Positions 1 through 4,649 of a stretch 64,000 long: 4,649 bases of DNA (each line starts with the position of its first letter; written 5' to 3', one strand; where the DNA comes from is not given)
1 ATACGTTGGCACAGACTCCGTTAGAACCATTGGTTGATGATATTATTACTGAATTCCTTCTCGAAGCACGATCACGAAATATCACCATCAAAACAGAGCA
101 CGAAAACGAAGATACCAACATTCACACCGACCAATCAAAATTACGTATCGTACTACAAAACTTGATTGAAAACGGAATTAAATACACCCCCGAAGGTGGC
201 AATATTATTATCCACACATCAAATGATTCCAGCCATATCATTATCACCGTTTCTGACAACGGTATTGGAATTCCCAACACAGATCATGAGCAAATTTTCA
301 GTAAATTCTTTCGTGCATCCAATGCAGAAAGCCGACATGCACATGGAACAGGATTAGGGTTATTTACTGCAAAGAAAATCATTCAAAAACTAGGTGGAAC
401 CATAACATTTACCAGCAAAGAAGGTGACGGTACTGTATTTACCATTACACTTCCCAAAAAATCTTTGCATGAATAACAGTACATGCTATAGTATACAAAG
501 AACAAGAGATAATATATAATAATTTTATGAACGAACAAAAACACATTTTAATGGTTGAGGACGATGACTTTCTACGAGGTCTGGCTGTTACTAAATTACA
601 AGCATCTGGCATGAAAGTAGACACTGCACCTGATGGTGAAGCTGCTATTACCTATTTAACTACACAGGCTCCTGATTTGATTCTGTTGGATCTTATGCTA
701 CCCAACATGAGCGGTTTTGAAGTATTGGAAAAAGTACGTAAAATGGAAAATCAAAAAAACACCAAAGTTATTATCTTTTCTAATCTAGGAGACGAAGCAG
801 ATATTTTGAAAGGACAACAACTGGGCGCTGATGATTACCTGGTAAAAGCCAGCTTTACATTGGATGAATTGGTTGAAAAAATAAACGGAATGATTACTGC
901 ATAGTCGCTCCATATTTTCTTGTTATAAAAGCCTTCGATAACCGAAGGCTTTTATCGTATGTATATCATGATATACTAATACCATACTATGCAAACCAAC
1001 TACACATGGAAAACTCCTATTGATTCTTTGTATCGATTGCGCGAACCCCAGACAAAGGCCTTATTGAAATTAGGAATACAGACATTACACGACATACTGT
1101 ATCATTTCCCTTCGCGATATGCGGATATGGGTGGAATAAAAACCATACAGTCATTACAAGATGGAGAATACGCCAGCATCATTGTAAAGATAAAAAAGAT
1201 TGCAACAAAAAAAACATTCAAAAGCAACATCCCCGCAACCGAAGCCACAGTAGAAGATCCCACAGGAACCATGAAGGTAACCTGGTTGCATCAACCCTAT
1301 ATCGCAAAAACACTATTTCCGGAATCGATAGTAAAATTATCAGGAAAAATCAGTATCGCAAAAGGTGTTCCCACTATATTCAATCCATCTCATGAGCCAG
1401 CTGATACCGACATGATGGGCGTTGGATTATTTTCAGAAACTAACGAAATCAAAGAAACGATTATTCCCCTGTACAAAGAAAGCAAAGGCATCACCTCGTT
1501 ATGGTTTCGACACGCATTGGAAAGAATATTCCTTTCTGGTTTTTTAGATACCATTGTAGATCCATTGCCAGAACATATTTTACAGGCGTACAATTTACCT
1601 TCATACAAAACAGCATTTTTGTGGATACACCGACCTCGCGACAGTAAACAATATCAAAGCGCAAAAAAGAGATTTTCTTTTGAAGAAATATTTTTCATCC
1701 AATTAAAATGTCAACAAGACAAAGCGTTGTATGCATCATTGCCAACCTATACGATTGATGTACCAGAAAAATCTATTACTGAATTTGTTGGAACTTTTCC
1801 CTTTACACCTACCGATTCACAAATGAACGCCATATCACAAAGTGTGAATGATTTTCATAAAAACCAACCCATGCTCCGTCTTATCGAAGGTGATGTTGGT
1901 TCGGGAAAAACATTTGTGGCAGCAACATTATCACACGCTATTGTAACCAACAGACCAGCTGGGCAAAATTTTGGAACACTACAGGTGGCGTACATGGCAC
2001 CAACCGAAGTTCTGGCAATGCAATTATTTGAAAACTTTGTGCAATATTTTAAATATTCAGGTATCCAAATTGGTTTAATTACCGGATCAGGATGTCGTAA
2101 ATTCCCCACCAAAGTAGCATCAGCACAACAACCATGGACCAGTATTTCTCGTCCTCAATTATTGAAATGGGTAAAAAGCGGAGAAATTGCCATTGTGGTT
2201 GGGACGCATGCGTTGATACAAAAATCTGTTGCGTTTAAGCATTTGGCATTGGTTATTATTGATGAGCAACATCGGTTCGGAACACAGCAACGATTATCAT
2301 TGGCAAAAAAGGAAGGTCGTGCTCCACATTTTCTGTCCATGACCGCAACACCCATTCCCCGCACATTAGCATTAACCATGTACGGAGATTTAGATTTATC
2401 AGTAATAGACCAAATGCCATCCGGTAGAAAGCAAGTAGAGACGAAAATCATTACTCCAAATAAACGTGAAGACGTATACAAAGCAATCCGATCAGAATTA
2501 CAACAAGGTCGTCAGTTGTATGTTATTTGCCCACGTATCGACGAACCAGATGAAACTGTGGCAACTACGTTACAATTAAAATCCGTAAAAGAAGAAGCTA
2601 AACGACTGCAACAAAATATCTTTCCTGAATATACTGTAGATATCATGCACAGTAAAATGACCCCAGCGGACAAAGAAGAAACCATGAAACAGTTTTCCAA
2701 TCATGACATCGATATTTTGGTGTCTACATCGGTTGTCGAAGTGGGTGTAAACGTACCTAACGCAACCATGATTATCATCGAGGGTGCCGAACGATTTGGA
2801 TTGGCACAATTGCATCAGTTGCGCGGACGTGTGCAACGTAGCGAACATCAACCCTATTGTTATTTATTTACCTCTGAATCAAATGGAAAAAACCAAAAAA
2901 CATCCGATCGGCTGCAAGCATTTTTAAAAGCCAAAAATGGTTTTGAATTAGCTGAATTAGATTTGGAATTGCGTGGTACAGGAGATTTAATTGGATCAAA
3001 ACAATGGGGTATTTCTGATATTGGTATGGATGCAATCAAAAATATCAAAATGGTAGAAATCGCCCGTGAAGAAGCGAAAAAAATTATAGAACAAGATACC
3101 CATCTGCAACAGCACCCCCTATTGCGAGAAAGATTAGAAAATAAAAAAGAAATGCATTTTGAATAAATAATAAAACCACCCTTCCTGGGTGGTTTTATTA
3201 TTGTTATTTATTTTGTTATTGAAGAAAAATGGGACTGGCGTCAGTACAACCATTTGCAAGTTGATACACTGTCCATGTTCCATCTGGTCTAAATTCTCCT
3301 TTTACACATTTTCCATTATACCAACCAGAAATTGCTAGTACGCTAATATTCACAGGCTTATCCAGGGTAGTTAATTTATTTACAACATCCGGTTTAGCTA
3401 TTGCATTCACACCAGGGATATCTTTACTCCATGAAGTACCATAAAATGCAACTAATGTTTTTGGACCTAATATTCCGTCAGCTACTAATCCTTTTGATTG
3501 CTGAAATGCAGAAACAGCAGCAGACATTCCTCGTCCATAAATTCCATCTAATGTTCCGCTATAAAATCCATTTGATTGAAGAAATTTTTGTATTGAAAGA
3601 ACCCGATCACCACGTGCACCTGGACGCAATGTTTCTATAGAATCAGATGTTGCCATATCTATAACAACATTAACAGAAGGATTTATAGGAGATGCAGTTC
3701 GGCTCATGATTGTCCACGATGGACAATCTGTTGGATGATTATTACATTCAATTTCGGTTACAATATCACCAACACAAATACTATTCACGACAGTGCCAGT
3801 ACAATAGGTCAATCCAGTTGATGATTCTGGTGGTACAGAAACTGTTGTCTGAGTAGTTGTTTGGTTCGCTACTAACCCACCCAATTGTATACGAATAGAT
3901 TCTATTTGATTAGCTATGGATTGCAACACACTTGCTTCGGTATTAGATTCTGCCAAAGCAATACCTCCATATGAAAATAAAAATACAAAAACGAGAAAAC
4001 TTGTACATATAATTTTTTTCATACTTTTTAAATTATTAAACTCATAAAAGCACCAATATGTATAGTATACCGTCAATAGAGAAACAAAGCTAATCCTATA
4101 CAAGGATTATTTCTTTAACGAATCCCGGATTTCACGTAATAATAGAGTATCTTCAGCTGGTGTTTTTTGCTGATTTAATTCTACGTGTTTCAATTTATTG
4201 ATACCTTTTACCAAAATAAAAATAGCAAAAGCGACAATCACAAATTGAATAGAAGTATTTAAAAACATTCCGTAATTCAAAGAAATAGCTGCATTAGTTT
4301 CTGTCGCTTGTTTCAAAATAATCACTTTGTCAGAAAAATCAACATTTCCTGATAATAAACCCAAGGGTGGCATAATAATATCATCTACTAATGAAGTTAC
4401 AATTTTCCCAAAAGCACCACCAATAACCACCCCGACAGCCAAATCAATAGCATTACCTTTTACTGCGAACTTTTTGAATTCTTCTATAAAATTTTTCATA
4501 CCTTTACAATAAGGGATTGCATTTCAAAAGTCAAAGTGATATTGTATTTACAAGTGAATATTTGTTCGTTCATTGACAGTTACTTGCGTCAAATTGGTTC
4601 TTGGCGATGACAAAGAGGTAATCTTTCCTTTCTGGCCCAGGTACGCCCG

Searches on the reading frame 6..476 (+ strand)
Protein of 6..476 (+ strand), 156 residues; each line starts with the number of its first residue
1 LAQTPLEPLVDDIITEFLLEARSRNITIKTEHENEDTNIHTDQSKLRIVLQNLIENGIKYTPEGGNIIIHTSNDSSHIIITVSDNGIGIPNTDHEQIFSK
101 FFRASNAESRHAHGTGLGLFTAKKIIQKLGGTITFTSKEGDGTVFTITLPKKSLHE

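Call 39: search_protein_families(library=pfam, proteins=[window:6-476:+], max_evalue=0.001)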
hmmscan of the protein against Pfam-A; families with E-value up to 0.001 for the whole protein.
window:6-476:+ (156 aa): 3 families
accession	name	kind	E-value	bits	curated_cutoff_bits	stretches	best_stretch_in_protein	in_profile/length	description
PF02518.31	HATPase_c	-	1.6e-31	109.4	26.4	1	42-152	2-110/111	Histidine kinase-, DNA gyrase B-, and HSP90-like ATPase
PF13589.12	HATPase_c_3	-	5.2e-06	27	25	1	47-148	4-104/137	Histidine kinase-, DNA gyrase B-, and HSP90-like ATPase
PF14501.12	HATPase_c_5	-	0.00023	21.5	22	1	47-140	7-93/102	GHKL domain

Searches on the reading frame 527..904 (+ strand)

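Call 39: search_protein_families(library=pfam, proteins=[window:527-904:+], max_evalue=0.001)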
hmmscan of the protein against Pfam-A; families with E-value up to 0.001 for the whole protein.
window:527-904:+ (125 aa): 1 family
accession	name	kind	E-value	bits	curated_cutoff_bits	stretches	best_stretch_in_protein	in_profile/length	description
PF00072.30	Response_reg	-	7.5e-26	90.9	30.2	1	7-119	1-110/111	Response regulator receiver domain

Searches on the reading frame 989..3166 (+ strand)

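Call 39: search_protein_families(library=pfam, proteins=[window:989-3166:+], max_evalue=0.001)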
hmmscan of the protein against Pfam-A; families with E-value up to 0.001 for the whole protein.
window:989-3166:+ (725 aa): 8 families
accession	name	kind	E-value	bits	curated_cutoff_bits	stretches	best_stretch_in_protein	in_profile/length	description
PF00270.35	DEAD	-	4.4e-19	69.3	26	1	291-460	13-164/167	DEAD/DEAH box helicase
PF00271.37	Helicase_C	-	5.5e-19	68.9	23.5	1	495-618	5-109/110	Helicase conserved C-terminal domain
PF17191.10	RecG_wedge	-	1.4e-14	54.4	23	1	16-176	7-154/162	RecG wedge domain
PF04851.21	ResIII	-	1.1e-12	48.7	22.5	1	273-455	3-162/164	Type III restriction enzyme, res subunit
PF19833.4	RecG_dom3_C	-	1.4e-10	41.5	26.8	1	650-712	3-69/87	ATP-dependent DNA helicase RecG, domain 3, C-terminal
PF22590.2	Cas3-like_C_2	-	5.8e-06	27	27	1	531-619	13-105/106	CRISPR-associated nuclease/helicase Cas3, C-terminal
PF01336.31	tRNA_anti-codon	-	0.00015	22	27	1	76-134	11-71/75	OB-fold nucleic acid binding domain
PF13604.12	AAA_30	-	0.00018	21.8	27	0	285-440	9-110/191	AAA domain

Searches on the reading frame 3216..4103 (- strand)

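Call 39: search_protein_families(library=pfam, proteins=[window:3216-4103:-], max_evalue=0.001)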
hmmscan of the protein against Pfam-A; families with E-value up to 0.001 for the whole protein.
window:3216-4103:- (295 aa): 1 family
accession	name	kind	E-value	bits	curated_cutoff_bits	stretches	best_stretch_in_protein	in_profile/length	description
PF01471.23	PG_binding_1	-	4.7e-17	62.3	23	1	164-219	1-56/57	Putative peptidoglycan binding domain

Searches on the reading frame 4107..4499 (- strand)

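Call 39: search_protein_families(library=pfam, proteins=[window:4107-4499:-], max_evalue=0.001)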
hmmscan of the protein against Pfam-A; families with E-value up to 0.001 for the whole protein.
window:4107-4499:- (130 aa): 1 family
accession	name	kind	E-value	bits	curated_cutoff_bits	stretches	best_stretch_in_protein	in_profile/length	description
PF01741.23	MscL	-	2.8e-43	147.6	27.4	1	4-129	1-123/123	Large-conductance mechanosensitive channel, MscL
